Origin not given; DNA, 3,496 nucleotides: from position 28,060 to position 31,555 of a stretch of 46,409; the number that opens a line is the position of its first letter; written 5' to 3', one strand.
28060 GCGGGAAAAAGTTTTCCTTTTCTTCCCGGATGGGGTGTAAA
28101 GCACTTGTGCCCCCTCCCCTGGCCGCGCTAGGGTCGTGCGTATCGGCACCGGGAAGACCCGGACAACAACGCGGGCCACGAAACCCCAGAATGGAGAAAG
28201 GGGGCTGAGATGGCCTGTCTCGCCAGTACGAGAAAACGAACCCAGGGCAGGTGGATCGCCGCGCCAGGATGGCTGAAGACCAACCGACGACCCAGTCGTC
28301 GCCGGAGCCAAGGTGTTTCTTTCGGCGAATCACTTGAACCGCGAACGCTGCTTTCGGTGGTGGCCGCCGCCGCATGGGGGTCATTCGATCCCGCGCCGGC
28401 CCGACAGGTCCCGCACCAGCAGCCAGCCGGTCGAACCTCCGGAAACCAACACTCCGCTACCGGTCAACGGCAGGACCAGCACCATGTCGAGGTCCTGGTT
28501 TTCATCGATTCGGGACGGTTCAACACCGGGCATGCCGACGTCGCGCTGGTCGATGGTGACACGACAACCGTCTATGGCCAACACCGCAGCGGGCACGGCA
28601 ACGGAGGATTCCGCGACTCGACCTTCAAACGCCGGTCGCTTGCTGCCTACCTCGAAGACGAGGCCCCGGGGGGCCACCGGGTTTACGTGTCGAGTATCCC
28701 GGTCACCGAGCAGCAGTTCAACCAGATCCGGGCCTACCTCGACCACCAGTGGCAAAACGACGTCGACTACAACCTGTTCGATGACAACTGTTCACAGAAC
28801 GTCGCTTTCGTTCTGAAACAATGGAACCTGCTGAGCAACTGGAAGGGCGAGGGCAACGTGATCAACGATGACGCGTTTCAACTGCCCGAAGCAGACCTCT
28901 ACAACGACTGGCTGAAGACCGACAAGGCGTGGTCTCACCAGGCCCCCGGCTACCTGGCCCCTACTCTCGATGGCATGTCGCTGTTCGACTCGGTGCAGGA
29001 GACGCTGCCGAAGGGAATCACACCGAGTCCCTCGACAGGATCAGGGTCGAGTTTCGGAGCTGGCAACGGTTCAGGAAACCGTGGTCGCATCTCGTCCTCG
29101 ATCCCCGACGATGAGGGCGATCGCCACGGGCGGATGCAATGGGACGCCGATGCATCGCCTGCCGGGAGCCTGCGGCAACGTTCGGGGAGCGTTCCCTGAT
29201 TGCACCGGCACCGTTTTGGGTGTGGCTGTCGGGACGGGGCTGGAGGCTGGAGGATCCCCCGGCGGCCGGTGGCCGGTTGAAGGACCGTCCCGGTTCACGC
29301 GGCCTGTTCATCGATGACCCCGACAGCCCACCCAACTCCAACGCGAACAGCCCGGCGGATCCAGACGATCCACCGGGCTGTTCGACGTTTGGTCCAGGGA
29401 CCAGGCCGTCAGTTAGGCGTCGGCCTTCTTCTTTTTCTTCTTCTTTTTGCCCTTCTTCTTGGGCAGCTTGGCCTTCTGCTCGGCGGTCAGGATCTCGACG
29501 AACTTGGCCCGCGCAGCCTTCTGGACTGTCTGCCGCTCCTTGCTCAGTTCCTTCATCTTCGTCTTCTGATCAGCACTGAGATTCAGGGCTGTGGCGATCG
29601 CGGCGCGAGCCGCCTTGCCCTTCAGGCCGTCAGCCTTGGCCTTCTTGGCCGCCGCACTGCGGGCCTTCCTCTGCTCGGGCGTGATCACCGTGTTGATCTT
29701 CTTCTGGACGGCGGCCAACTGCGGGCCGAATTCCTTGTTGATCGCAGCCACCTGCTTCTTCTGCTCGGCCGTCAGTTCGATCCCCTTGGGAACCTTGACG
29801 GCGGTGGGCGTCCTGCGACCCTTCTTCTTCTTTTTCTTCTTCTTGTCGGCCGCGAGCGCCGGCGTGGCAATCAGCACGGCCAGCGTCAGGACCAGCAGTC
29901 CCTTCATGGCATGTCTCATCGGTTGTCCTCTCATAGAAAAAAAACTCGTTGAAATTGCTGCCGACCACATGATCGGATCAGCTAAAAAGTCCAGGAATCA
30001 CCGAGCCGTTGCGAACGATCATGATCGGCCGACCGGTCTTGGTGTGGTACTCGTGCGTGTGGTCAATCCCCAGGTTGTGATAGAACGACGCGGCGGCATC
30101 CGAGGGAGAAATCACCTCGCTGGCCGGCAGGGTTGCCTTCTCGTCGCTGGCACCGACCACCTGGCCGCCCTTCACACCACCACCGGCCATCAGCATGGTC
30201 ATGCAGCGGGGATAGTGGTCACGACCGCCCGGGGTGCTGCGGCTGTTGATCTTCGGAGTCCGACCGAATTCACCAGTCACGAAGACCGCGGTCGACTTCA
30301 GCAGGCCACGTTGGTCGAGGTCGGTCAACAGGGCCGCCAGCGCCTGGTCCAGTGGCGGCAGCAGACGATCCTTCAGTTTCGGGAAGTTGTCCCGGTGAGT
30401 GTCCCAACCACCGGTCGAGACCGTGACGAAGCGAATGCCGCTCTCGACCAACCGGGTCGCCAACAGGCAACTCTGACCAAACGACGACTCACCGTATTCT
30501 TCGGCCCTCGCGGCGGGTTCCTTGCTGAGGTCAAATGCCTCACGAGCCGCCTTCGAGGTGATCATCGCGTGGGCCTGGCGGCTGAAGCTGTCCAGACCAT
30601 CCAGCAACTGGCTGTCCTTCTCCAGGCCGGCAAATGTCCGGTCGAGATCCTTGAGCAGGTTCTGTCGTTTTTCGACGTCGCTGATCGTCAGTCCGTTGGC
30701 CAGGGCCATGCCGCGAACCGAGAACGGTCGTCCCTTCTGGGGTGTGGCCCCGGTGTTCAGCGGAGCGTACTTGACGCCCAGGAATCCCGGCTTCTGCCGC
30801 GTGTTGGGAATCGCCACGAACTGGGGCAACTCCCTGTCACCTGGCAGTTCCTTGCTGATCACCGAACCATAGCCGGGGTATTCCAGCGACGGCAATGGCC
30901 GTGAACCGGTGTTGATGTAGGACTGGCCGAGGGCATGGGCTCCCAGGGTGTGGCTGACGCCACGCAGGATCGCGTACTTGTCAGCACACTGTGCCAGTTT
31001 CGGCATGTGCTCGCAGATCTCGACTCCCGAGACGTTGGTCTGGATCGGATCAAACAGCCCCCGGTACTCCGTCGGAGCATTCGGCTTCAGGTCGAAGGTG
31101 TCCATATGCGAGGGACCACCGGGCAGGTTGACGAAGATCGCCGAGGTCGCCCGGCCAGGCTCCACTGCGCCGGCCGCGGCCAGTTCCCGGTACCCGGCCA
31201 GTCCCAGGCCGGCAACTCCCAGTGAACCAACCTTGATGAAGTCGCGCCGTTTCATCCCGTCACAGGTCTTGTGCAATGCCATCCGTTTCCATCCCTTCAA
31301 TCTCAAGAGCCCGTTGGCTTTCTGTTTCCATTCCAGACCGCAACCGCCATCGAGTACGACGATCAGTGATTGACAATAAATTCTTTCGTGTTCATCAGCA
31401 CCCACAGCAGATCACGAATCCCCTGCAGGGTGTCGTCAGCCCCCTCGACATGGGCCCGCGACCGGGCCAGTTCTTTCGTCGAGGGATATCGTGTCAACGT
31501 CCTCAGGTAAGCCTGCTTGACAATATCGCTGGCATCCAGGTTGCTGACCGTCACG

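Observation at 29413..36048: Six-gene minus-strand operon: ECF sigma - anti-sigma - secreted coiled-coil protein - DUF1549/DUF1553 - DUF1501 - LTXXQ (Spy/CpxP-like), with three consecutive ATGA start/stop overlaps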

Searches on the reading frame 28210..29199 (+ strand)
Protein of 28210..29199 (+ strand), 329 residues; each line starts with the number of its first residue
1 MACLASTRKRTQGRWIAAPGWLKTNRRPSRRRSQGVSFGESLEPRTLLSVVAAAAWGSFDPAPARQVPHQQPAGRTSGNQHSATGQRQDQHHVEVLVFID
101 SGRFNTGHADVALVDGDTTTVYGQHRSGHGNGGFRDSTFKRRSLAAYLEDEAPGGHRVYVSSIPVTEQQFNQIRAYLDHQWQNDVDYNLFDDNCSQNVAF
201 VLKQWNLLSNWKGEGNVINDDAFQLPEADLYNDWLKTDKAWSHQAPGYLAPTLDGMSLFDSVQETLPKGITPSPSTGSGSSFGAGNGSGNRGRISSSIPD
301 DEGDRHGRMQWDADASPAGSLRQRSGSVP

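Call 83: search_protein_families(library=pfam, proteins=[window:28210-29199:+], max_evalue=0.001)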
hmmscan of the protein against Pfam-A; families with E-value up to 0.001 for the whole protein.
window:28210-29199:+ (329 aa): 1 family
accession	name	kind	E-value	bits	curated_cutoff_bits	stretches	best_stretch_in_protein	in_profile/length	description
PF13387.12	Lnb_N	-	0.00034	20.7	22.2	1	156-205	99-151/175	Lnb N-terminal periplasmic domain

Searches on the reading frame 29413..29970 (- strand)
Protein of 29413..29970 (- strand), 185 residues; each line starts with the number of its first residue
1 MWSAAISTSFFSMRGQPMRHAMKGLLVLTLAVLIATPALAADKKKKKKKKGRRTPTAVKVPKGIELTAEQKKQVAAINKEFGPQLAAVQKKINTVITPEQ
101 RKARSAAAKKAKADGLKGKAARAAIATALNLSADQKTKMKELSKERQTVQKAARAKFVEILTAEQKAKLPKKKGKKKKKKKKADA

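Call 3: search_protein_families(library=pfam, proteins=[window:29413-29970:-], max_evalue=0.1)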
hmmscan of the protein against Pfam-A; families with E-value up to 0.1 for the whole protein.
window:29413-29970:- (185 aa): 3 families
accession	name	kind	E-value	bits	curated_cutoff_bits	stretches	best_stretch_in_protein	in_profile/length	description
PF07813.17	LTXXQ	-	1.8e-05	25.8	24.3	1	62-170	11-97/100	LTXXQ motif family protein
PF21074.2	GDH_C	-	0.089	12.4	26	0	70-154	152-234/339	Glutamate dehydrogenase, C-terminal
PF03460.22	NIR_SIR_ferr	-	0.097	12.9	24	0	58-82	14-37/69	Nitrite/Sulfite reductase ferredoxin-like half domain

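Call 22: search_protein_families(library=ncbifam, proteins=[window:29413-29919:-], max_evalue=0.01)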
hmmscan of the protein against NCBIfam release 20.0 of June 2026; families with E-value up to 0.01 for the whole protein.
window:29413-29919:- (168 aa): 2 families
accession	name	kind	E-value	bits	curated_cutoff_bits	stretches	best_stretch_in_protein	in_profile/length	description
NF007769.1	PRK10455.1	equivalog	1.7e-06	28.4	174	1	19-64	28-74/160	ATP-independent periplasmic protein-refolding chaperone Spy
NF008453.0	PRK11308.1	subfamily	0.005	16.1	408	1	12-83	258-328/334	dipeptide ABC transporter ATP-binding protein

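Call 62: search_protein_families(library=pfam, alignment_id=A3, max_evalue=0.01)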
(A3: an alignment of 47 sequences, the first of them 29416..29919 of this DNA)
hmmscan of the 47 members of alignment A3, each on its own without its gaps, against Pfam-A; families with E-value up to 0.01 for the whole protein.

A. member 1, window:29416-29919:- (168 aa): 1 family
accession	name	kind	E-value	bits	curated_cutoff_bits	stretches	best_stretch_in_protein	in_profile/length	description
PF07813.17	LTXXQ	-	1.3e-05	26.3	24.3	1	45-153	11-97/100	LTXXQ motif family protein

B. families by the number of members that match (of 47 scanned): 11 families
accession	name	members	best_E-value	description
PF07813.17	LTXXQ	40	2.6e-07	LTXXQ motif family protein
PF13801.11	Metal_resist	7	0.00013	Heavy-metal resistance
PF03460.22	NIR_SIR_ferr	2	0.0005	Nitrite/Sulfite reductase ferredoxin-like half domain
PF14362.11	DUF4407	1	0.00096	Domain of unknown function (DUF4407)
PF10925.13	DUF2680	1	0.0012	Protein of unknown function (DUF2680)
PF11254.13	DUF3053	1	0.0018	Protein of unknown function (DUF3053)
PF23379.1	DUF7096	1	0.0023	Domain of unknown function (DUF7096)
PF02699.20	YajC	1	0.0053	Preprotein translocase subunit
PF02424.20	ApbE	1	0.0055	ApbE family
PF15615.11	TerB_C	1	0.0078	TerB-C domain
PF12875.12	DUF3826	1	0.009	Protein of unknown function (DUF3826)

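Call 63: search_solved_structures(query=A3, max_evalue=1)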
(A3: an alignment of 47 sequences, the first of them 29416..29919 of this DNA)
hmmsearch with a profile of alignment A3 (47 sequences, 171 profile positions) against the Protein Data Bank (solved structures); distinct sequences matched with E-value up to 1: 24.
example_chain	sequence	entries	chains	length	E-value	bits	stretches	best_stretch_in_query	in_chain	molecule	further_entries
3oeo_A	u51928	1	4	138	6.2e-06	29.4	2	120-163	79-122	Spheroplast protein Y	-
5wnw_A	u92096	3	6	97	3.5e-05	27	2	120-163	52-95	Periplasmic chaperone Spy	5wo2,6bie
3o39_A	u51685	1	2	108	4.6e-05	26.6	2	120-163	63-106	Periplasmic protein related to spheroblast formation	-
5wo1_A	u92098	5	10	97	0.0001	25.4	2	120-163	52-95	Periplasmic chaperone Spy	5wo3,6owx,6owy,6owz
3qzc_A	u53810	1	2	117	0.015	18.4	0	83-164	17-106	Periplasmic protein CpxP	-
3itf_A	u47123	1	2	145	0.02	18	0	83-164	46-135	Periplasmic adaptor protein cpxP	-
9zem_A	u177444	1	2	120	0.11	15.5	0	47-90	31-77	HeliScrew4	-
10lm_a1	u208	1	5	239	0.13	15.3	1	7-88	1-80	LEPBI_I3081 protein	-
4n8g_A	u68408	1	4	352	0.14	15.3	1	67-152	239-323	TRAP dicarboxylate transporter, DctP subunit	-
4b8c_D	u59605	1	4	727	0.16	15.1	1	71-161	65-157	GLUCOSE-REPRESSIBLE ALCOHOL DEHYDROGENASE TRANSCRIPTIONAL EFFECTOR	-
9uap_A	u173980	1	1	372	0.19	14.8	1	112-144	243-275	M1 muscarinic acetylcholine receptor, de novo design protein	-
5y70_A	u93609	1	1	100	0.2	14.7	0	123-160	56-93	Kinetoplastid membrane protein 11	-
9ucp_A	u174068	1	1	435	0.24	14.5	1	112-144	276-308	M1 muscarinic acetylcholine receptor, de novo design protein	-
1dvg_A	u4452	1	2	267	0.25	14.4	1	104-159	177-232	HEME OXYGENASE-1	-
7jg5_b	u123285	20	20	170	0.26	14.4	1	68-155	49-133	ATP synthase subunit b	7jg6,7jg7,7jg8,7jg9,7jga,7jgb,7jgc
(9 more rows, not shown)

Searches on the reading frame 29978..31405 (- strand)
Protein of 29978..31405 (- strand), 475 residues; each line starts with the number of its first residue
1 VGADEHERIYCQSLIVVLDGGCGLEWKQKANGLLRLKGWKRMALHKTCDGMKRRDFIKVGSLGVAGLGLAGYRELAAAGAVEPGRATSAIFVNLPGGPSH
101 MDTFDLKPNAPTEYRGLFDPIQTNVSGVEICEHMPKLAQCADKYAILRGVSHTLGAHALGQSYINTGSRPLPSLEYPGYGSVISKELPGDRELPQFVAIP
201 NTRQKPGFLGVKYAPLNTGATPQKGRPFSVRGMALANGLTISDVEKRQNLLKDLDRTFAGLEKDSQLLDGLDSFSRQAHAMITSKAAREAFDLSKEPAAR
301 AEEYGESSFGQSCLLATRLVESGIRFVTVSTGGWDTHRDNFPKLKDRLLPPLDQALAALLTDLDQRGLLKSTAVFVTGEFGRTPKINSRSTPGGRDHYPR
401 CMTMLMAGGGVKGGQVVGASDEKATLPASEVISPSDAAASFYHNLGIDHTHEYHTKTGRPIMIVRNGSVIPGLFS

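Call 3: search_protein_families(library=pfam, proteins=[window:29978-31405:-], max_evalue=0.1)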
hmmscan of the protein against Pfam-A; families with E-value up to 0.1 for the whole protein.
window:29978-31405:- (475 aa): 2 families
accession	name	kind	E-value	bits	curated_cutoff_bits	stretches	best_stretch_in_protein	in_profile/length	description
PF07394.17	DUF1501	-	6e-108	361.9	27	1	87-473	2-389/390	Protein of unknown function (DUF1501)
PF01663.27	Phosphodiest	-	0.031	14.3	23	1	352-384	191-223/342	Type I phosphodiesterase / nucleotide pyrophosphatase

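Call 22: search_protein_families(library=ncbifam, proteins=[window:29978-31282:-], max_evalue=0.01)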
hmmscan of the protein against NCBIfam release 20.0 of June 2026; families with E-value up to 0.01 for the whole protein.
window:29978-31282:- (434 aa): 0 families

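Call 34: find_homologous_proteins(query=window:29978-31255:-, max_evalue=1e-100)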
Query window:29978-31255:- (425 aa): 3433 proteins with E <= 1e-100 among 8000 candidates; the best 120 are listed.
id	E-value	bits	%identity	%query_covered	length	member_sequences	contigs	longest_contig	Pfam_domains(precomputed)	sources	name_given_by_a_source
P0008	3.2e-284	960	100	100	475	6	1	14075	PF07394.18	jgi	jgi:uncharacterized protein (DUF1501 family)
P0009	6.4e-244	828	85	100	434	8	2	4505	PF07394.18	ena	-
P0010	6.4e-237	804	81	100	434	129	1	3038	PF07394.18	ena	-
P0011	5.8e-232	788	80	100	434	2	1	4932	PF07394.18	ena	-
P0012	1.2e-223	761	77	100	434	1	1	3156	PF07394.18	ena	-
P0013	5.1e-213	726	75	100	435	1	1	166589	PF07394.18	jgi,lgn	-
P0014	1.2e-211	721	74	100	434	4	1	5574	PF07394.18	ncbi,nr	ncbi:MAG: DUF1501 domain-containing protein [Planctomycetales bacterium]|nr:DUF1501 domain-containin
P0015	1.2e-211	721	72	100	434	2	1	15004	PF07394.18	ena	-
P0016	3.0e-210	717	72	100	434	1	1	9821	PF07394.18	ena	-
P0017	1.0e-209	715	73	100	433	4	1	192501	PF07394.18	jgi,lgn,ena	-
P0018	4.1e-208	710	73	100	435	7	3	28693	PF07394.18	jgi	jgi:uncharacterized protein (DUF1501 family)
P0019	5.8e-208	709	73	100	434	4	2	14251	PF07394.18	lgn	-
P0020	9.6e-208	708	73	100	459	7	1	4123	PF07394.18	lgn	-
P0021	2.1e-207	707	71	100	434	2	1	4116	PF07394.18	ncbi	-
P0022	2.3e-207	707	72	100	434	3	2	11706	PF07394.18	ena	-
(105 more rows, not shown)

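Call 79: search_solved_structures(query=window:29981-31282:-, max_evalue=1)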
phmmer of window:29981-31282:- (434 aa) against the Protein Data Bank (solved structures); distinct sequences matched with E-value up to 1: 0.

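Call 89: predict_structure(alignment_id=A5)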
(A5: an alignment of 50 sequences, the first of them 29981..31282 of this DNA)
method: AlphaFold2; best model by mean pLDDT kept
length: 434 residues; sequences in the alignment: 50
mean_pLDDT: 71.8   pTM: 0.79
mean pLDDT of the five models: 71.8, 69.3, 68.0, 67.6, 61.3
residues with pLDDT >= 90: 64; 70-90: 192; 50-70: 113; < 50: 65
segments of 3 or more residues with pLDDT < 50: 1-7, 9-38, 57-61, 112-114, 125-127, 130-133, 352-358
pLDDT, mean of each block of 10 residues (from residue 1): 38 36 39 49 85 60 62 67 82 87 81 53 50 62 84 86 69 83 81 78 70 56 67 82 86 87 90 95 89 56 62 92 95 77 52 45 80 83 68 83 89 67 81 84
secondary structure, 60 per line:
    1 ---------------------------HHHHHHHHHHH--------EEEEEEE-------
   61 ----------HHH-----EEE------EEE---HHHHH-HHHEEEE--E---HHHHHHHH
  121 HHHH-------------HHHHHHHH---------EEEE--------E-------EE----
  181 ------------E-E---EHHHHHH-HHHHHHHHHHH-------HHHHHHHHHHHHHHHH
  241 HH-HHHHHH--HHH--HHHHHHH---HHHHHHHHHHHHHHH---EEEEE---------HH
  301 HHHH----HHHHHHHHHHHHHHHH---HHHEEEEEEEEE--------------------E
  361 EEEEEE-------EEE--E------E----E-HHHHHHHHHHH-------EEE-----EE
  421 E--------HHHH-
elements in order: H28-38 E47-53 E79-81 E88-90 H94-98 E103-106 H113-124 H138-145 E155-158 H200-205 H207-217 H225-242 H244-249 H257-263 H267-281 E285-289 H299-304 H309-324 E331-339 E360-366 E374-376 H393-403 E411-413 E419-421 H430-433
